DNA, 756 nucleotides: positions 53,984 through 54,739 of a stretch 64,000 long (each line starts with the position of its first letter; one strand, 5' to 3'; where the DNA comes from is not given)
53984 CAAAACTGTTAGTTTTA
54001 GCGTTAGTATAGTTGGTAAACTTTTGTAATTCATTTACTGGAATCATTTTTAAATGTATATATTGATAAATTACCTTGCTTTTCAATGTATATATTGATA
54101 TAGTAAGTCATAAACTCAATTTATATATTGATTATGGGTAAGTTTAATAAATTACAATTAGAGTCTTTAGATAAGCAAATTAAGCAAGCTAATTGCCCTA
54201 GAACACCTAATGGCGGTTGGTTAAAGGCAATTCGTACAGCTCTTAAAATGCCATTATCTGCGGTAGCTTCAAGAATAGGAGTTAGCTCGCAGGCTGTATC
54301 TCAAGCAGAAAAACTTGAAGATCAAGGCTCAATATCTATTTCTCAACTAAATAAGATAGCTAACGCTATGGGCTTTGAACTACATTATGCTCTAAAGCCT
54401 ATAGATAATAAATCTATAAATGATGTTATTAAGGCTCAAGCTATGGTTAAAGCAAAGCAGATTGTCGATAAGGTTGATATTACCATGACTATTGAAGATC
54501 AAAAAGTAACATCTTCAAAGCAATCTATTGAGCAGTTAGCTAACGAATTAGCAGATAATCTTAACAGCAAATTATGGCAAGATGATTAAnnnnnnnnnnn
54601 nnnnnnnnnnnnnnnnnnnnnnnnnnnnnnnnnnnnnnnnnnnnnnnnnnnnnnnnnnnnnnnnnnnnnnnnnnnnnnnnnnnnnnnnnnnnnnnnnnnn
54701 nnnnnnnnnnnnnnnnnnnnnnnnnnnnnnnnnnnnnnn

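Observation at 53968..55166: HTH + Fic ('mobile mystery protein A/B'-like) module inserted antisense into the tail operon, with a triplicated 16 bp operator array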

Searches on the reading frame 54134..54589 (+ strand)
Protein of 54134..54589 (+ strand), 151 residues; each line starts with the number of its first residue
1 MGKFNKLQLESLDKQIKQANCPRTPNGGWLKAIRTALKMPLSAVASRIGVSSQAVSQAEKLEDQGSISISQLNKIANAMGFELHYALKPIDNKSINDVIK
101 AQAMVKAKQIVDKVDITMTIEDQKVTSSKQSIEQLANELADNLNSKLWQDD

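Call 3: search_protein_families(library=ncbifam, proteins=[window:54134-54589:+], max_evalue=0.01)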
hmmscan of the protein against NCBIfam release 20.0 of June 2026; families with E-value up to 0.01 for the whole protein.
window:54134-54589:+ (151 aa): 5 families
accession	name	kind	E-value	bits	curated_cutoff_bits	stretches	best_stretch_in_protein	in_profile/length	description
TIGR02612.1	mob_myst_A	hypoth_equivalog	4.4e-30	104.5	122.6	1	8-150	5-150/150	mobile mystery protein A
NF006015.0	PRK08154.1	subfamily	1.2e-05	24.7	204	1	27-124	32-126/314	anaerobic benzoate catabolism transcriptional regulator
TIGR03070.1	couple_hipB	subfamily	0.0016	18.4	71.65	1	29-83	6-58/58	type II toxin-antitoxin system Y4mF family antitoxin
NF052239.1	antitox_spr1629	equivalog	0.0041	16.3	335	1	27-142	4-129/377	spr1629 family repressor/antitoxin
NF003162.0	PRK04140.1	equivalog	0.0086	15.1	263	0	26-88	127-187/317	transcriptional regulator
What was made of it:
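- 54134..54589 (+): mob_myst_A: XRE-type HTH protein (151 aa), the putative DNA-binding antitoxin and autorepressor. NCBIfam TIGR02612 4.4e-30, 104.5 bits, below the 122.6 cutoff, profile positions 5-150 of 150 (call 3).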

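Call 4: search_protein_families(library=pfam, proteins=[window:54134-54589:+], max_evalue=0.01)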
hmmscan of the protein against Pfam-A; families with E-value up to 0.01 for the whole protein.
window:54134-54589:+ (151 aa): 1 family
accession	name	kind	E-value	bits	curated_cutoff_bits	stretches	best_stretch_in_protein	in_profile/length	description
PF01381.28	HTH_3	-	7.5e-07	29.5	23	1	30-83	1-52/55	Helix-turn-helix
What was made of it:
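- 54134..54589 (+): Pfam HTH_3 7.5e-07 (call 4).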

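Call 12: find_homologous_proteins(query=window:54134-54589:+)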
Query window:54134-54589:+ (151 aa): 24 proteins with E <= 0.001 among 34 candidates.
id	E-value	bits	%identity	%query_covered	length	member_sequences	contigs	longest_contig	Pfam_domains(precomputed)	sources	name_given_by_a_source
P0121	1.4e-88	312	100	100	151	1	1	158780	PF01381.29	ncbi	-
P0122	5.0e-14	71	36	83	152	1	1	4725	PF01381.29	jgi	-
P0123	5.3e-14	70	36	98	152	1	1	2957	PF01381.29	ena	-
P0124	5.6e-14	70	37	98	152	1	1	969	PF01381.29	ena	-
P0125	7.1e-14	70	35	94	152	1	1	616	PF01381.29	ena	-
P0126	7.3e-14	70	36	83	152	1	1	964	PF01381.29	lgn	-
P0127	1.8e-13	69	35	98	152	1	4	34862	PF01381.29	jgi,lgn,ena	jgi:predicted DNA-binding mobile mystery protein A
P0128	3.8e-13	68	35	98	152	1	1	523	PF01381.29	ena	-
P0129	4.8e-13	67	35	98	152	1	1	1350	PF01381.29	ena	-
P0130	6.2e-13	67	35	98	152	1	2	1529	PF01381.29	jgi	-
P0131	7.5e-13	67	36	82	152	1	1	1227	PF01381.29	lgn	-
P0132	1.1e-12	66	34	94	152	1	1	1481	PF01381.29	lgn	-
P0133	1.6e-12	66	34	98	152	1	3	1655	PF01381.29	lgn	-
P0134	1.6e-12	66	34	82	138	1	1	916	PF01381.29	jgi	jgi:predicted DNA-binding mobile mystery protein A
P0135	1.8e-12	65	31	93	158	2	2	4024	-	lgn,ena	-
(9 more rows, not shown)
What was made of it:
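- Checked: Genes: the HTH ORF runs 54134-54589 (ATG start; NCBI's own 151-aa product P0121 is identical, call 12).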

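Call 18: search_protein_families(library=padloc, proteins=[window:54134-54589:+], max_evalue=0.1)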
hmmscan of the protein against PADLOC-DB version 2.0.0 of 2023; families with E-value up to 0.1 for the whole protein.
window:54134-54589:+ (151 aa): 10 families
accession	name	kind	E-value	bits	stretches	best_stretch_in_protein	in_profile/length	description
PDLC02926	HTH_VI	-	9.7e-06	23.8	1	29-111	5-88/92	-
PDLC03954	RmrA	-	1.1e-05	22.6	1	26-118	11-97/380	-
PDLC03944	RmrA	-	1.8e-05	22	1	26-88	7-67/384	-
PDLC04142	capH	-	3.3e-05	22.9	1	24-109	5-82/103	capH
PDLC03947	RmrA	-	0.00012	19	1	29-104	15-88/383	-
PDLC03952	RmrA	-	0.00038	17.4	1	30-92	27-87/395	-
PDLC03949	RmrA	-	0.00041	17.3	1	30-95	7-70/363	-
PDLC03951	RmrA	-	0.0018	15.3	1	29-120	12-101/400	-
PDLC03945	RmrA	-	0.0021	15.3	1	27-142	4-129/394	-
PDLC04775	PDC-M69A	-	0.0025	16.3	1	39-120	21-100/113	-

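Call 19: search_protein_families(library=phrogs, proteins=[window:54134-54589:+], max_evalue=0.01)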
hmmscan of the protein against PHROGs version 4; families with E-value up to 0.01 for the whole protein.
window:54134-54589:+ (151 aa): 8 families
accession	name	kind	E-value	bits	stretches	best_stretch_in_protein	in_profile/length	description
phrog_1373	-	transcription regulation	3e-07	31.6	1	30-116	68-154/166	transcriptional regulator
phrog_8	-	transcription regulation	6.9e-07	30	1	30-138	81-179/346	transcriptional regulator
phrog_2439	-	transcription regulation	1.3e-06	28.6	1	26-90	8-70/367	transcriptional regulator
phrog_7241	-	transcription regulation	2.5e-06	28.5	1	30-82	66-116/122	transcriptional regulator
phrog_24325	-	transcription regulation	0.0011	20.3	1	30-102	57-127/133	transcriptional regulator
phrog_35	-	transcription regulation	0.0016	19.5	1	32-126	77-162/181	transcriptional repressor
phrog_2339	-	DNA, RNA and nucleotide metabolism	0.0016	19.4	1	30-95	30-94/98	HTH DNA binding protein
phrog_2328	-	transcription regulation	0.0043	17.8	1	30-84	20-72/128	transcriptional repressor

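Call 52: predict_structure(alignment_id=A1)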
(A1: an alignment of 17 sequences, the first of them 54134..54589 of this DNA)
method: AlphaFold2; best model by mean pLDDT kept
length: 151 residues; sequences in the alignment: 17
mean_pLDDT: 69.6   pTM: 0.47
mean pLDDT of the five models: 69.6, 67.6, 65.4, 64.1, 61.6
residues with pLDDT >= 90: 39; 70-90: 26; 50-70: 60; < 50: 26
segments of 3 or more residues with pLDDT < 50: 1-7, 117-127, 148-151
pLDDT, mean of each block of 10 residues (from residue 1): 44 53 72 92 95 94 88 91 68 66 68 51 45 65 53 34
secondary structure, 60 per line:
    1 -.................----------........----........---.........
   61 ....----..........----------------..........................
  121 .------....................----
elements in order: H2-18 H29-36 H41-48 H52-64 H69-78 H95-121 H128-147
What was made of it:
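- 54134..54589 (+): AF2 gives a confident HTH at residues 29-78 and a low-confidence C-terminal helical region (call 52).
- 54482..54502 (+): Codons for A residues 117-123 (T-M-T-I-E-D-Q): the family-invariant [ST]-M-x-L-E-x-Q motif, a candidate Fic-inhibitory helix. The motif resembles (S/T)xxxE(G/N). pLDDT is below 50 when A is folded alone (call 52).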

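Call 62: search_solved_structures(query=A1, max_evalue=10)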
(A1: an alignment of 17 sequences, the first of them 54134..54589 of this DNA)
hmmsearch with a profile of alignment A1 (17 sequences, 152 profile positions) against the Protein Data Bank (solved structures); distinct sequences matched with E-value up to 10: 25.
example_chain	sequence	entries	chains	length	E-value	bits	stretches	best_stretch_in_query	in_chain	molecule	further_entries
2mez_A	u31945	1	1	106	0.0092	19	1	32-94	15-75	Multiprotein Bridging Factor (MBP-like)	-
9sf2_A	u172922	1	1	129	0.01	18.9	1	32-99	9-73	Transcriptional regulator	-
1zug_A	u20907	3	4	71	0.014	18.4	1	32-84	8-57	PHAGE 434 CRO PROTEIN | REGULATORY PROTEIN CRO | PROTEIN (434 CRO)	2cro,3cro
5tn0_A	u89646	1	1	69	0.021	17.8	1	32-86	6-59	HTH-type transcriptional regulator SinR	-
3qq6_A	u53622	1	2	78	0.028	17.4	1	32-86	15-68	HTH-type transcriptional regulator sinR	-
5wwl_M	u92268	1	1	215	0.028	17.4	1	74-138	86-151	Centromere protein mis12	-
1b0n_A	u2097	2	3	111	0.037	17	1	32-89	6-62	PROTEIN (SINR PROTEIN) | HTH-TYPE TRANSCRIPTIONAL REGULATOR SINR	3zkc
8tac_A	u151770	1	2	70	0.063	16.3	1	32-64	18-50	DBP48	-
1sq8_A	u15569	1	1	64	0.096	15.7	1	32-84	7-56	dh434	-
3jxb_C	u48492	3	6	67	0.21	14.6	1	32-67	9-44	Repressor protein C2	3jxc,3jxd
2r1j_L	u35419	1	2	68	0.22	14.6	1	32-67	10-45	Repressor protein C2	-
2k9q_A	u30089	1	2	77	0.25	14.3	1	32-66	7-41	uncharacterized protein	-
1adr_A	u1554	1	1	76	0.26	14.3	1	32-67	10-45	P22 C2 REPRESSOR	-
1hwu_A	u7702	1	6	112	0.38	13.7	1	84-141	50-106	PII PROTEIN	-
3qrx_A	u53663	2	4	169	0.45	13.5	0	63-85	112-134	Centrin | Caltractin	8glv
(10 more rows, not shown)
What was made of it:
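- Closest known: Xre-antitoxin type II TA operons with multi-operator autoregulation. Same: The A profile's PDB matches are 434 Cro, SinR and P22 C2 (call 62).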
